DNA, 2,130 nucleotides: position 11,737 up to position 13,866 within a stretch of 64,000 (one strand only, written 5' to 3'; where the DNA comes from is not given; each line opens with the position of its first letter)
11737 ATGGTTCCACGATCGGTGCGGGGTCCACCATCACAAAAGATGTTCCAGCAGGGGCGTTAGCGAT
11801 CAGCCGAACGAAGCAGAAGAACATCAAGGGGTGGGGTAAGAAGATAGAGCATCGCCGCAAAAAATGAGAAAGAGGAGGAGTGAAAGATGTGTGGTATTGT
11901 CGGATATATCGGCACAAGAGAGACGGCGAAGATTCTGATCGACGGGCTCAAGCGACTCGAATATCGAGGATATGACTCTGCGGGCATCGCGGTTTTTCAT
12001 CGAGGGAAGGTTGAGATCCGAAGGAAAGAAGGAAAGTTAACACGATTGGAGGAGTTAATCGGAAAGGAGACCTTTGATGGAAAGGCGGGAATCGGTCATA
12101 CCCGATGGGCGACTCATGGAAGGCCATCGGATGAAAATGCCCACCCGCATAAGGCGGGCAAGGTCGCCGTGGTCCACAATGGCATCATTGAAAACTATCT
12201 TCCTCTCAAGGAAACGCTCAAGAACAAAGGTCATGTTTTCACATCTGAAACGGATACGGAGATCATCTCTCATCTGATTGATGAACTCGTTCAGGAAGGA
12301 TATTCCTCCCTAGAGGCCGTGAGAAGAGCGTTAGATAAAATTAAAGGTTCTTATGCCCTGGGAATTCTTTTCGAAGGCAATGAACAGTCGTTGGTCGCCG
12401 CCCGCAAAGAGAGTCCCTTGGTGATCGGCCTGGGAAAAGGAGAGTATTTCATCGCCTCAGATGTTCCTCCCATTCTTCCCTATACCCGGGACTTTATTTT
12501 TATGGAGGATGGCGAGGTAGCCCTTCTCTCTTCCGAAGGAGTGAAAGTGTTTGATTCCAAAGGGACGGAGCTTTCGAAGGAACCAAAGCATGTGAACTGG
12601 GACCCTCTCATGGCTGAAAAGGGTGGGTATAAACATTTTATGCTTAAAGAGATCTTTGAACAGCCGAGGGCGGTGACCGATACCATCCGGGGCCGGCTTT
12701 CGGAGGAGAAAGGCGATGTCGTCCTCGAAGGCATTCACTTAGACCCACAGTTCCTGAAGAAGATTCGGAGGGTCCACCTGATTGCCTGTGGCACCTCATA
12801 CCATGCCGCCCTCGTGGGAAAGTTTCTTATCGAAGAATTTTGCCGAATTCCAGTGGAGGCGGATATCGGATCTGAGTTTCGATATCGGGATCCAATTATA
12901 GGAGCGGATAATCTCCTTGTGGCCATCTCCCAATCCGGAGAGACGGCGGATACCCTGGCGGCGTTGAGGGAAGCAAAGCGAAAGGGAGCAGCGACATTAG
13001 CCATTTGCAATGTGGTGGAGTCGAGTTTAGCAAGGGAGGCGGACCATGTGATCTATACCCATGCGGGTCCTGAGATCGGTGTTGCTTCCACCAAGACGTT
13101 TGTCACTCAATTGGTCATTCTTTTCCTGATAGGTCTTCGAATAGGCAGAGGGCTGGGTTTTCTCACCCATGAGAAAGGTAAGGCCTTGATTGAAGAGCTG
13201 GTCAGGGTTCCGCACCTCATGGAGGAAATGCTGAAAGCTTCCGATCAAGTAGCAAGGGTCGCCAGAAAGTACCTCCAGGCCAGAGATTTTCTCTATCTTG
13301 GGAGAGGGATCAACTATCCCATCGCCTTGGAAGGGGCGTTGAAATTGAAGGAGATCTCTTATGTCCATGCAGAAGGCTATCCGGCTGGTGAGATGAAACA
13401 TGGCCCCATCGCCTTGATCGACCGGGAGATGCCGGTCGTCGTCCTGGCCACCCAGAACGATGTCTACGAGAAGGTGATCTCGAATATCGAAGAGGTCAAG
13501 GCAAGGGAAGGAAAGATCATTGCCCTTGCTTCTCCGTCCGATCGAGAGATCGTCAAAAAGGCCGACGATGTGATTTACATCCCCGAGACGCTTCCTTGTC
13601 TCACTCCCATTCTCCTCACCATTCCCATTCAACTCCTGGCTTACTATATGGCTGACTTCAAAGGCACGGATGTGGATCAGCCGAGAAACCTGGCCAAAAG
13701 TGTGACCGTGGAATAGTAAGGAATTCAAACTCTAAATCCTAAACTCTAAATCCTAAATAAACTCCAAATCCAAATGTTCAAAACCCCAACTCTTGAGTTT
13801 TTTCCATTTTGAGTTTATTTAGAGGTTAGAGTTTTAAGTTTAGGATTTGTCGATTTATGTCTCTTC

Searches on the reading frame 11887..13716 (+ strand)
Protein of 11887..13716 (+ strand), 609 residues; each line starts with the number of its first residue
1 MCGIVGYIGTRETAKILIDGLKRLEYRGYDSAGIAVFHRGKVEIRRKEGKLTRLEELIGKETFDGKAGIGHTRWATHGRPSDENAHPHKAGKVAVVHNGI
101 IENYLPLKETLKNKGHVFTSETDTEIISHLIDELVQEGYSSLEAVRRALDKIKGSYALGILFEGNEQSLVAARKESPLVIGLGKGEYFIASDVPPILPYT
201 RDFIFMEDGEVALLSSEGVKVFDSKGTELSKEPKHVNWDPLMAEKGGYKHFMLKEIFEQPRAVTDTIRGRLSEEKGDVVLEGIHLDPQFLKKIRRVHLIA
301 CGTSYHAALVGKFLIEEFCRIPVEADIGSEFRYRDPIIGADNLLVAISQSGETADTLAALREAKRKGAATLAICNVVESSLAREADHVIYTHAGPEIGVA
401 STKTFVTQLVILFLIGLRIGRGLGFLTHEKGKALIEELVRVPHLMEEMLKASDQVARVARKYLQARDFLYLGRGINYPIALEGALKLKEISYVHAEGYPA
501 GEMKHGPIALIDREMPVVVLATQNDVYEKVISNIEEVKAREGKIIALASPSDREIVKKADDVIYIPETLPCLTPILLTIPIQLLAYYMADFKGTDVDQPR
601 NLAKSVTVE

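Call 40: search_protein_families(library=pfam, proteins=[window:11887-13716:+], max_evalue=0.00001)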
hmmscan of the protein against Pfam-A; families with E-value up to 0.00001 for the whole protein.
window:11887-13716:+ (609 aa): 3 families
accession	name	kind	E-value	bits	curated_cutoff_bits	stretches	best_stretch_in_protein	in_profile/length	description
PF01380.27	SIS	-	1.5e-61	206.4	25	2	290-412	2-125/131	SIS domain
PF13522.11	GATase_6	-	5.7e-18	65.6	27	1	63-191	8-129/130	Glutamine amidotransferase domain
PF13537.11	GATase_7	-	2.2e-15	57.2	25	1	88-196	19-121/123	Glutamine amidotransferase domain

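Call 55: find_homologous_proteins(query=window:11887-13716:+, max_evalue=1e-100)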
Query window:11887-13716:+ (609 aa): 8000 proteins with E <= 1e-100 among 8000 candidates; the best 120 are listed.
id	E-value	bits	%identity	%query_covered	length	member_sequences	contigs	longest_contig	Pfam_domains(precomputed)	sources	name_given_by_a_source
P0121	0.0e+0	1268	93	100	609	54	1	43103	PF01380.28,PF13522.12,PF13537.12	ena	-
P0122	0.0e+0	1257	92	100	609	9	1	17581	PF01380.28,PF13522.12,PF13537.12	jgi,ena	jgi:glucosamine--fructose-6-phosphate aminotransferase (isomerizing)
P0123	0.0e+0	1255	92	100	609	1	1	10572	PF01380.28,PF13522.12,PF13537.12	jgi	jgi:glucosamine--fructose-6-phosphate aminotransferase (isomerizing)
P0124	0.0e+0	1253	91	100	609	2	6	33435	PF01380.28,PF13522.12,PF13537.12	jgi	jgi:glucosamine--fructose-6-phosphate aminotransferase (isomerizing)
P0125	0.0e+0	1252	92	100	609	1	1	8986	PF01380.28,PF13522.12,PF13537.12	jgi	-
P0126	0.0e+0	1248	92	100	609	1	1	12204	PF01380.28,PF13522.12,PF13537.12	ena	-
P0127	0.0e+0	1246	92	100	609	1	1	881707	PF01380.28,PF13522.12,PF13537.12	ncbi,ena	-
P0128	0.0e+0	1244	91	100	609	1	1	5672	PF01380.28,PF13522.12,PF13537.12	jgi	jgi:glucosamine--fructose-6-phosphate aminotransferase (isomerizing)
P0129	0.0e+0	1241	91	100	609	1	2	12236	PF01380.28,PF13522.12,PF13537.12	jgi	jgi:glucosamine--fructose-6-phosphate aminotransferase (isomerizing)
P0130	0.0e+0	1240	90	100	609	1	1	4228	PF01380.28,PF13522.12,PF13537.12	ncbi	-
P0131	0.0e+0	1236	90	100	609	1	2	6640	PF01380.28,PF13522.12,PF13537.12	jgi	jgi:glucosamine--fructose-6-phosphate aminotransferase (isomerizing)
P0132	0.0e+0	1230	90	100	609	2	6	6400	PF01380.28,PF13522.12,PF13537.12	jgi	jgi:glucosamine--fructose-6-phosphate aminotransferase (isomerizing)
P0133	0.0e+0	1226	89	100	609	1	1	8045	PF01380.28,PF13522.12,PF13537.12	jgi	jgi:glucosamine--fructose-6-phosphate aminotransferase (isomerizing)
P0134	0.0e+0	1225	89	100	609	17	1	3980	PF01380.28,PF13522.12,PF13537.12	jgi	jgi:glucosamine--fructose-6-phosphate aminotransferase (isomerizing)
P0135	0.0e+0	1224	89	100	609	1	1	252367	PF01380.28,PF13522.12,PF13537.12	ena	-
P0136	0.0e+0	1224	89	100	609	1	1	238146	PF01380.28,PF13522.12,PF13537.12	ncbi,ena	-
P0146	0.0e+0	1217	89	100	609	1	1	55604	PF01380.28,PF13522.12,PF13537.12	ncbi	-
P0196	0.0e+0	1205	88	100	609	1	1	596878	PF01380.28,PF13522.12,PF13537.12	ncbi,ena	-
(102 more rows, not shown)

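Call 56: list_cluster_members(proteins=[P0127, P0136, P0196, P0146, P0002])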
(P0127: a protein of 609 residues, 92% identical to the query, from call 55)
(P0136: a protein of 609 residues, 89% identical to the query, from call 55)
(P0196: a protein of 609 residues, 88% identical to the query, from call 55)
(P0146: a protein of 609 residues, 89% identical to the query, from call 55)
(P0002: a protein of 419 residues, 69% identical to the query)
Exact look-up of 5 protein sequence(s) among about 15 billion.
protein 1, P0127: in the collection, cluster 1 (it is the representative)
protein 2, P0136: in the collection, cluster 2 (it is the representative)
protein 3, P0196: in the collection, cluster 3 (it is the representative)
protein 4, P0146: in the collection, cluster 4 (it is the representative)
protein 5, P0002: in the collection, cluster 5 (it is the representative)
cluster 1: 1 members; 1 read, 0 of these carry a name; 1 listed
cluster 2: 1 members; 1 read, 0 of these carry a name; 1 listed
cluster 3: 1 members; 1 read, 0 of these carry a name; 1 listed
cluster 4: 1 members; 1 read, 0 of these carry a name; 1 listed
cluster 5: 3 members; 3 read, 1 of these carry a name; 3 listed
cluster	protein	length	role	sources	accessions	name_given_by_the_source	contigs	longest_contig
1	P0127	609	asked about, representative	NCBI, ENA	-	-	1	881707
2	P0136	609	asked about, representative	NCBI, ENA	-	-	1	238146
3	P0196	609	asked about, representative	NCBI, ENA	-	-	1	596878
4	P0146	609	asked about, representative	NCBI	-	-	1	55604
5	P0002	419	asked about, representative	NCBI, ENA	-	-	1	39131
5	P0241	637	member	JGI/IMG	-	uncharacterized 2Fe-2S/4Fe-4S cluster protein (DUF4445 family)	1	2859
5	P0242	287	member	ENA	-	-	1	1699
